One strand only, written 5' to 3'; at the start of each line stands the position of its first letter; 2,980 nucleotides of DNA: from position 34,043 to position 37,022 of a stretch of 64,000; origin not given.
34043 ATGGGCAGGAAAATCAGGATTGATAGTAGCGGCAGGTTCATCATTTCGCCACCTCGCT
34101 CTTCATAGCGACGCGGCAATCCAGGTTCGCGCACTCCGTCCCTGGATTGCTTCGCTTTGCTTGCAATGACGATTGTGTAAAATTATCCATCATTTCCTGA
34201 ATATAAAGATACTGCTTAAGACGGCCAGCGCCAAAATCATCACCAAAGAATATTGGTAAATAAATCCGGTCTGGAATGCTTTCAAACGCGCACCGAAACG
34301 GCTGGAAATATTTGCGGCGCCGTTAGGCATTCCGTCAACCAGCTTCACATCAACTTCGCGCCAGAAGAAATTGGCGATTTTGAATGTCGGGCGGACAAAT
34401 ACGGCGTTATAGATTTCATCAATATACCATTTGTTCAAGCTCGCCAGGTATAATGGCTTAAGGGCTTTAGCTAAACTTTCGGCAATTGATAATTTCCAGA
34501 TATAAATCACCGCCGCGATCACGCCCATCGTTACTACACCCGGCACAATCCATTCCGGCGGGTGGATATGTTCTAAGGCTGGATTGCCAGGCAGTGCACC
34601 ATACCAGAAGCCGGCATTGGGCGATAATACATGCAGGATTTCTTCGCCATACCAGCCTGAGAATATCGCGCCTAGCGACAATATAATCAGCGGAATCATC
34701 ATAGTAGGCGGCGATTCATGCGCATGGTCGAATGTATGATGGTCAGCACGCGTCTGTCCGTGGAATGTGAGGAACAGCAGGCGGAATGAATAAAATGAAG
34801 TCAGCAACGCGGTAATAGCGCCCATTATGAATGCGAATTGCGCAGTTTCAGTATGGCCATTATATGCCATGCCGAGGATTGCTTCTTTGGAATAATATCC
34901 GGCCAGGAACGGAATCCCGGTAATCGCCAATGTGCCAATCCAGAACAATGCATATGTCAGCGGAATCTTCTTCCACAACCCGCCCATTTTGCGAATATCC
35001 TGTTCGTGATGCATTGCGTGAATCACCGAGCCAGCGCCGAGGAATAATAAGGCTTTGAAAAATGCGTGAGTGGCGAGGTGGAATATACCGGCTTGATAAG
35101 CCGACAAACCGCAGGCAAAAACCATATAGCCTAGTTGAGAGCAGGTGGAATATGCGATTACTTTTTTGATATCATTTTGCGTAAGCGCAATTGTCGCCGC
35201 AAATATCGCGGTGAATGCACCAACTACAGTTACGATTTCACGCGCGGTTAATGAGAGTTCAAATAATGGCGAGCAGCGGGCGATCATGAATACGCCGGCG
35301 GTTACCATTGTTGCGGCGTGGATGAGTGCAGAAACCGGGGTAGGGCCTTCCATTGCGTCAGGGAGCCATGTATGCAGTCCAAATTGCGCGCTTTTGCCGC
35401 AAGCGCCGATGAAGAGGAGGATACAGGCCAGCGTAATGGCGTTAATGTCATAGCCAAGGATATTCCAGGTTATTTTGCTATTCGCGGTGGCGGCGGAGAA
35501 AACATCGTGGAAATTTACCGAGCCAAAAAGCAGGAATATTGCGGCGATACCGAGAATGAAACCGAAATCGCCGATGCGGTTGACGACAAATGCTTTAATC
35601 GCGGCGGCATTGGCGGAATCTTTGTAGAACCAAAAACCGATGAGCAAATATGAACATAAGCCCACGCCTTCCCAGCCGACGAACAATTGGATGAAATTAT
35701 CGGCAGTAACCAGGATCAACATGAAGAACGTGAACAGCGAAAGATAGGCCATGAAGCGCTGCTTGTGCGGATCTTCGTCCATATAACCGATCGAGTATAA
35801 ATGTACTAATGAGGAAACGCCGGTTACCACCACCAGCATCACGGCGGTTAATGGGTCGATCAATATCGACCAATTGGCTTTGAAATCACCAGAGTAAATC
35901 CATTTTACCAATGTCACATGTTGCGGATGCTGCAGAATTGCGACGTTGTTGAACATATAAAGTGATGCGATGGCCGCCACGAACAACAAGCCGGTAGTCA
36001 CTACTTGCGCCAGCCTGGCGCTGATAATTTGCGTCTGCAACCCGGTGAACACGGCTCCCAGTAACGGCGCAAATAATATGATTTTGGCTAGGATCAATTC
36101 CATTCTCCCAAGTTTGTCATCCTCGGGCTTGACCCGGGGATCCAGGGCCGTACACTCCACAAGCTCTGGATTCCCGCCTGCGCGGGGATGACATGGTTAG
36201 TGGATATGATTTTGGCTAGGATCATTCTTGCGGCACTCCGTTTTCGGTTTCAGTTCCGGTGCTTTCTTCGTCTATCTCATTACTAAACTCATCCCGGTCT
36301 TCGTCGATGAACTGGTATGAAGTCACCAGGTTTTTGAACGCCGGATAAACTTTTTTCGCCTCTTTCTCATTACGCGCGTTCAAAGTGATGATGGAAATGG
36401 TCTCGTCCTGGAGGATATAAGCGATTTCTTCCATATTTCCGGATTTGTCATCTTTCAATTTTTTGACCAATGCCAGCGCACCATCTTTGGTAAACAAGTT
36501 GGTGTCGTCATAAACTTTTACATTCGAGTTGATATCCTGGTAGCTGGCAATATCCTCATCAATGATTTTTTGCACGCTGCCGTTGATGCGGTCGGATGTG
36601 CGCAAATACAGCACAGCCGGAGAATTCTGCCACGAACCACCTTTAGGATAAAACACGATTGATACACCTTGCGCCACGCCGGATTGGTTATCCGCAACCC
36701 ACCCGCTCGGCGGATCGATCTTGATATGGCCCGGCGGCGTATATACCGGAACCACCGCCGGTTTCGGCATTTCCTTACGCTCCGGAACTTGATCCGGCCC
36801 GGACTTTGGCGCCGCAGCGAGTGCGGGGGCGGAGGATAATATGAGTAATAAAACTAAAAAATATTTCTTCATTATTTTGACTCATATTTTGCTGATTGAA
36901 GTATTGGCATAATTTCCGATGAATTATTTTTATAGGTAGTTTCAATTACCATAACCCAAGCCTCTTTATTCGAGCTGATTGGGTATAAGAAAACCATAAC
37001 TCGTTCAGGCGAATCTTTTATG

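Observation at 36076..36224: Perfect 21-bp direct repeat around a palindromic element duplicates nuoL codons and reveals a replaced start codon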

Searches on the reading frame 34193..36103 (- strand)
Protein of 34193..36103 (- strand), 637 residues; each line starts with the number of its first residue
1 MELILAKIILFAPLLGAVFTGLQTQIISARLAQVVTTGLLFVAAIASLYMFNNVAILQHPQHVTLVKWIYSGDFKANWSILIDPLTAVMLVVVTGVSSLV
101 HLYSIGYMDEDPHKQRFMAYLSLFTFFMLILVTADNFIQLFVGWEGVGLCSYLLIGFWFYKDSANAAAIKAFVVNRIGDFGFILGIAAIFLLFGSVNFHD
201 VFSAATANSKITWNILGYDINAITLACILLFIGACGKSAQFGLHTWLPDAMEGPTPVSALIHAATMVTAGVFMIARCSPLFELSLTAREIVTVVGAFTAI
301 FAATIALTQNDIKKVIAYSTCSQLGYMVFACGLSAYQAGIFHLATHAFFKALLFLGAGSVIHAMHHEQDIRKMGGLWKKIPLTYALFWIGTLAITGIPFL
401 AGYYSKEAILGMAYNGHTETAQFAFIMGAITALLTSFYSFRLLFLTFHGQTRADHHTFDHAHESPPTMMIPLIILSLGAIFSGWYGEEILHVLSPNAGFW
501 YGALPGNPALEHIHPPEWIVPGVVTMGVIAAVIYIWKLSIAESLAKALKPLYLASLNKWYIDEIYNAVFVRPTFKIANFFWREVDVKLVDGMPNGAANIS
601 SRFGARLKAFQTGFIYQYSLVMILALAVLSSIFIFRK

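Call 14: find_related_loci(query=window:34193-36103:-, collection=genome_contigs, flank=4000)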
Query window:34193-36103:- (637 aa) in genome_contigs; peptide patterns used: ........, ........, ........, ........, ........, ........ (x = any residue, [..] = any of these).
600 stretches matched a pattern (row limit reached: there are more); 594 encode a relative of the query (tblastn E <= 1e-3); the best 80 are kept; 80 distinct loci.
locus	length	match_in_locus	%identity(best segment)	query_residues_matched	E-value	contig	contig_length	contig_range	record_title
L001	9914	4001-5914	59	4-628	0e+0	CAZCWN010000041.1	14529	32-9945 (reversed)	MAG TPA_asm: uncultured Rhizobium sp. isolate SRP319275_co1_30 genome assembly, contig: NODE_4711_length_14529_cov_5.235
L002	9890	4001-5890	59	4-624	0e+0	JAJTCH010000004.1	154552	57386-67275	MAG: Rickettsiaceae bacterium isolate C_No_T20_B_bin.69 scaffold_56, whole genome shotgun sequence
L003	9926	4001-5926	59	4-629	0e+0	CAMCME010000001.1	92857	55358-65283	MAG: Rickettsia typhi isolate MsE-30apr19-74 genome assembly, contig: MsE-30apr19-C290, whole genome shotgun sequence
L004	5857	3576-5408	61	30-628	0e+0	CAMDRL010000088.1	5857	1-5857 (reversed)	MAG: Rickettsia typhi isolate TrE-03may19-48 genome assembly, contig: TrE-03may19-C30211, whole genome shotgun sequence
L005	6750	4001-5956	55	4-634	0e+0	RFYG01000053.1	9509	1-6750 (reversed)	MAG: Proteobacteria bacterium isolate WB5_3A_111 contig_100_52, whole genome shotgun sequence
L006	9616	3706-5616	57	9-636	0e+0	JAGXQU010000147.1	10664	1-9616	MAG: Hyphomicrobiales bacterium isolate CROMO_A_2 c_000000707726, whole genome shotgun sequence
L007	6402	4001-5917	57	9-635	0e+0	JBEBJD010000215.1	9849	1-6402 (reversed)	MAG: Hyphomicrobium sp. isolate SF1_10 NODE_4009_length_9849_cov_3.114359, whole genome shotgun sequence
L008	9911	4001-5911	56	7-635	0e+0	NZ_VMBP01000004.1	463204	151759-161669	Ancylobacter moscoviensis strain 3C NODE_4_length_463204_cov_150.833942, whole genome shotgun sequence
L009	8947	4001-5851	57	28-636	0e+0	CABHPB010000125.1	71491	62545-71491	MAG: uncultured Methylopila sp. isolate Methylopila_sp_nbed35b061 genome assembly, contig: NODE_1170_length_71491_cov_8.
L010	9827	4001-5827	56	30-635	0e+0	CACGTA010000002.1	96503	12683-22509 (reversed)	uncultured Alphaproteobacteria bacterium isolate AG-910-K03 genome assembly, contig: AG-910-K03_NODE_2, whole genome sho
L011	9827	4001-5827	56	30-635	0e+0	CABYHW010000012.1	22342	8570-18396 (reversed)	MAG: uncultured Alphaproteobacteria bacterium isolate AG-894-D03 genome assembly, contig: AG-894-D03_NODE_12, whole geno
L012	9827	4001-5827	55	30-635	0e+0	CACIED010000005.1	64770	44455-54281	uncultured Alphaproteobacteria bacterium isolate AG-913-B05 genome assembly, contig: AG-913-B05_NODE_5, whole genome sho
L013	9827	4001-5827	55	30-635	0e+0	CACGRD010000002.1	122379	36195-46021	uncultured Alphaproteobacteria bacterium isolate AG-426-A05 genome assembly, contig: AG-426-A05_NODE_2, whole genome sho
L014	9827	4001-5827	55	30-635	0e+0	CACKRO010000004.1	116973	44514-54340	MAG: uncultured Alphaproteobacteria bacterium isolate AG-457-D17 genome assembly, contig: AG-457-D17_NODE_4, whole genom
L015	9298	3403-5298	54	9-637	0e+0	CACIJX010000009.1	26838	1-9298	uncultured Pelagibacteraceae bacterium isolate AG-435-M03 genome assembly, contig: AG-435-M03_NODE_9, whole genome shotg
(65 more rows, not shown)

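Call 15: search_protein_families(library=pfam, proteins=[window:34193-36103:-], max_evalue=0.01)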
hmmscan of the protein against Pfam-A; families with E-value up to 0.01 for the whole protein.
window:34193-36103:- (637 aa): 4 families
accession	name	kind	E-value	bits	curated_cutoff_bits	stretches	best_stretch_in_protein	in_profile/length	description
PF00361.26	Proton_antipo_M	-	3.7e-87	292.7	21.5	1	134-428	1-291/294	NADH:quinone oxidoreductase/Mrp antiporter, TM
PF00662.26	Proton_antipo_N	-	5.3e-23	81.1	24.5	1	68-118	1-51/51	NADH-Ubiquinone oxidoreductase (complex I), chain 5 N-terminus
PF06455.17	NADH5_C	-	7.3e-09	35.9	28.2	1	438-485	1-46/181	NADH dehydrogenase subunit 5 C-terminus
PF01010.25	Proton_antipo_C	-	0.00027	21.1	26.8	0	453-486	85-118/243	NADH-dehyrogenase subunit F, TMs, (complex I) C-terminus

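Call 16: find_homologous_proteins(query=window:34193-36103:-, max_evalue=1e-50)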
Query window:34193-36103:- (637 aa): 8000 proteins with E <= 1e-50 among 8000 candidates; the best 120 are listed.
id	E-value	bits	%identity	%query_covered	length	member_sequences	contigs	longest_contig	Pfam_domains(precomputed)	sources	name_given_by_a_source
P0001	0.0e+0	1302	90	100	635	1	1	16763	PF06455.17,PF00662.27,PF00361.26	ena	-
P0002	0.0e+0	1277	88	100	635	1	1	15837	PF06455.17,PF00662.27,PF00361.26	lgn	-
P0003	0.0e+0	1117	79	99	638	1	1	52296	PF00662.27,PF00361.26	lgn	-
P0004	2.8e-280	950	67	99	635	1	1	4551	PF00662.27,PF00361.26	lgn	-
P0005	6.1e-277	939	67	99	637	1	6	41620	PF00662.27,PF00361.26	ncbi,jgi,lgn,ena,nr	ncbi:MAG: NADH-quinone oxidoreductase subunit L [Alphaproteobacteria bacterium CG11_big_fil_rev_8_21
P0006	1.2e-275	934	67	99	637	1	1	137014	PF00662.27,PF00361.26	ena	-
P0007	4.2e-271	919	67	99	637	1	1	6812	PF06455.17,PF00662.27,PF00361.26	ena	-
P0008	3.4e-270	916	67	99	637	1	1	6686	PF06455.17,PF00662.27,PF00361.26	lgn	-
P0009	4.8e-270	916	66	99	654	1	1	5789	PF00662.27,PF00361.26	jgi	jgi:NADH-quinone oxidoreductase subunit L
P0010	1.9e-268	911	66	99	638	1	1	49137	PF06455.17,PF00662.27,PF00361.26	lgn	-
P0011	1.4e-266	904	65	99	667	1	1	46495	PF06455.17,PF00662.27,PF00361.26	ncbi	-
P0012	2.3e-266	904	66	99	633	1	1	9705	PF01010.26,PF00662.27,PF00361.26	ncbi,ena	-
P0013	1.3e-264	898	64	99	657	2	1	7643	PF00662.27,PF00361.26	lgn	-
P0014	1.9e-263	894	62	99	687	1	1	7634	PF06455.17,PF00662.27,PF00361.26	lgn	-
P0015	1.4e-261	888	65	99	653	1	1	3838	PF00662.27,PF00361.26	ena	-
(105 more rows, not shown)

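Call 18: find_encoding_contigs(protein=P0001, flank=6000, max_places=3)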
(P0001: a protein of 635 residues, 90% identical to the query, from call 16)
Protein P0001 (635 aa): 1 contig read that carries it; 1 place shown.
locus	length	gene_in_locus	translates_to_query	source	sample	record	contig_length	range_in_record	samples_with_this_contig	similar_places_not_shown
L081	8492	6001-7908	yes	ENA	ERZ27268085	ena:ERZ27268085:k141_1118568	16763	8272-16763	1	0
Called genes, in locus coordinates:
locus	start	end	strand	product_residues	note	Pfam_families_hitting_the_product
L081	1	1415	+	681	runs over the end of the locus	PF00111:Fer2, PF13510:Fer2_4, PF10588:NADH-G_4Fe-4S_3, PF22117:Fer4_Nqo3, PF22151:Fer4_NDSU1, PF00384:Molybdopterin, PF09326:NADH_dhqG_C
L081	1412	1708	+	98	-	-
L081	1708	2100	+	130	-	-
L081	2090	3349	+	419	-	PF00146:NADHdh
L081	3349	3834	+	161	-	PF13183:Fer4_8 (faint), PF14697:Fer4_21 (faint), PF12797:Fer4_2 (faint), PF13187:Fer4_9, PF13237:Fer4_10 (weak), PF12837:Fer4_6 (faint), PF12838:Fer4_7, PF00037:Fer4, +1 more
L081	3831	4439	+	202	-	PF00499:Oxidored_q3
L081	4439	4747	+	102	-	PF00420:Oxidored_q2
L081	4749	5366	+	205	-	-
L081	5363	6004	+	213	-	-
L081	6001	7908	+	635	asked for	PF00662:Proton_antipo_N, PF00361:Proton_antipo_M, PF06455:NADH5_C (weak)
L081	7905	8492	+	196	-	?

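Call 19: find_encoding_contigs(protein=P0002, flank=6000, max_places=3)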
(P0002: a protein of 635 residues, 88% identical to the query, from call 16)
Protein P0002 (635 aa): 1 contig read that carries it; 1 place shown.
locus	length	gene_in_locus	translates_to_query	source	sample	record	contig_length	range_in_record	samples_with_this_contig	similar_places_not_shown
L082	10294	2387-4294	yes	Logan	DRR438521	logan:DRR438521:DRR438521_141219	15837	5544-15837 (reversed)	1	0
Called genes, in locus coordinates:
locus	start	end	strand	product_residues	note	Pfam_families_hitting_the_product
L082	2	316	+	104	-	?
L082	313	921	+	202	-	PF00499:Oxidored_q3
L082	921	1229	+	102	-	PF00420:Oxidored_q2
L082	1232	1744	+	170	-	-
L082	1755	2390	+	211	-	-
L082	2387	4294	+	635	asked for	PF00662:Proton_antipo_N, PF00361:Proton_antipo_M, PF06455:NADH5_C (weak)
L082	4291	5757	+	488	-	PF01059:Oxidored_q5_N (weak), PF00361:Proton_antipo_M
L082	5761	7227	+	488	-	PF00361:Proton_antipo_M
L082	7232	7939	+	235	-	PF03099:BPL_LplA_LipB, PF16917:BPL_LplA_LipB_2, PF02237:BPL_C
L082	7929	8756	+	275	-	PF03309:Pan_kinase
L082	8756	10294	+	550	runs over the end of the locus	PF00753:Lactamase_B, PF12706:Lactamase_B_2, PF23023:Anti-Pycsar_Apyc1 (faint), PF22505:RNase_J_b_CASP, PF07521:RMMBL, PF17770:RNase_J_C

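Call 20: find_encoding_contigs(protein=P0003, flank=6000, max_places=3)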
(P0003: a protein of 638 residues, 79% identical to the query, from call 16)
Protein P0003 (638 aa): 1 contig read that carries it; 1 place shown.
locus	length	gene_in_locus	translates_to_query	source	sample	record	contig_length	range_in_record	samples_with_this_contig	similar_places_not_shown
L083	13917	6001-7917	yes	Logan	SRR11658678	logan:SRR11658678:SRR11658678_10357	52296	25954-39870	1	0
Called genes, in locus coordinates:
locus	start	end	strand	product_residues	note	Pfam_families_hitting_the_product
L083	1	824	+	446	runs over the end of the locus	PF02878:PGM_PMM_I, PF02879:PGM_PMM_II, PF02880:PGM_PMM_III, PF00408:PGM_PMM_IV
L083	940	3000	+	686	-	PF00111:Fer2, PF13510:Fer2_4, PF10588:NADH-G_4Fe-4S_3, PF22117:Fer4_Nqo3, PF22151:Fer4_NDSU1, PF00384:Molybdopterin, PF09326:NADH_dhqG_C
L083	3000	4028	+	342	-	PF00146:NADHdh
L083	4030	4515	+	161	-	PF13183:Fer4_8 (faint), PF14697:Fer4_21 (faint), PF12797:Fer4_2 (faint), PF13187:Fer4_9, PF13237:Fer4_10 (weak), PF12837:Fer4_6 (faint), PF12838:Fer4_7, PF00037:Fer4, +1 more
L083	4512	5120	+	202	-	PF00499:Oxidored_q3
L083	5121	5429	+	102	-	PF00420:Oxidored_q2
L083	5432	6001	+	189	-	-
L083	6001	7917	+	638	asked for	PF00662:Proton_antipo_N, PF00361:Proton_antipo_M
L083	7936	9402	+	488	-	PF01059:Oxidored_q5_N, PF00361:Proton_antipo_M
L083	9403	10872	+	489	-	PF00361:Proton_antipo_M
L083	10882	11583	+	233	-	PF03099:BPL_LplA_LipB, PF16917:BPL_LplA_LipB_2 (weak), PF02237:BPL_C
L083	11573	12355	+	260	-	PF03309:Pan_kinase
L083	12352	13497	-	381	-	PF07690:MFS_1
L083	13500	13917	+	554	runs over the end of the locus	PF00753:Lactamase_B, PF23023:Anti-Pycsar_Apyc1 (faint), PF12706:Lactamase_B_2, PF22505:RNase_J_b_CASP, PF07521:RMMBL, PF17770:RNase_J_C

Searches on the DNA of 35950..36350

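Call 66: search_rna_families(source=window, start=35950, end=36350, threshold=evalue, max_evalue=1)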
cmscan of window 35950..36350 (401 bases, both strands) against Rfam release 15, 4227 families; matches with E-value up to 1: 0.
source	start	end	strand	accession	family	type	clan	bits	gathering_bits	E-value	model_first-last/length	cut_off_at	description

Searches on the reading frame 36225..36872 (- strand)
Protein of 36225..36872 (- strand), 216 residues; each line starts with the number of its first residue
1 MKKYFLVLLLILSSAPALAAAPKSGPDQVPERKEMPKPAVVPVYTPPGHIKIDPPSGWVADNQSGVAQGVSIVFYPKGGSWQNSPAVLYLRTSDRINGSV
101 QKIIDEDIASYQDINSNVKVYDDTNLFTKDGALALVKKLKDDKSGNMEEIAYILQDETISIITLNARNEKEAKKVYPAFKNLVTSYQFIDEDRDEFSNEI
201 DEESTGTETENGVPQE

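Call 15: search_protein_families(library=pfam, proteins=[window:36225-36872:-], max_evalue=0.01)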
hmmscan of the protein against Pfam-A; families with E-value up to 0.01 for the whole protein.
window:36225-36872:- (216 aa): 0 families
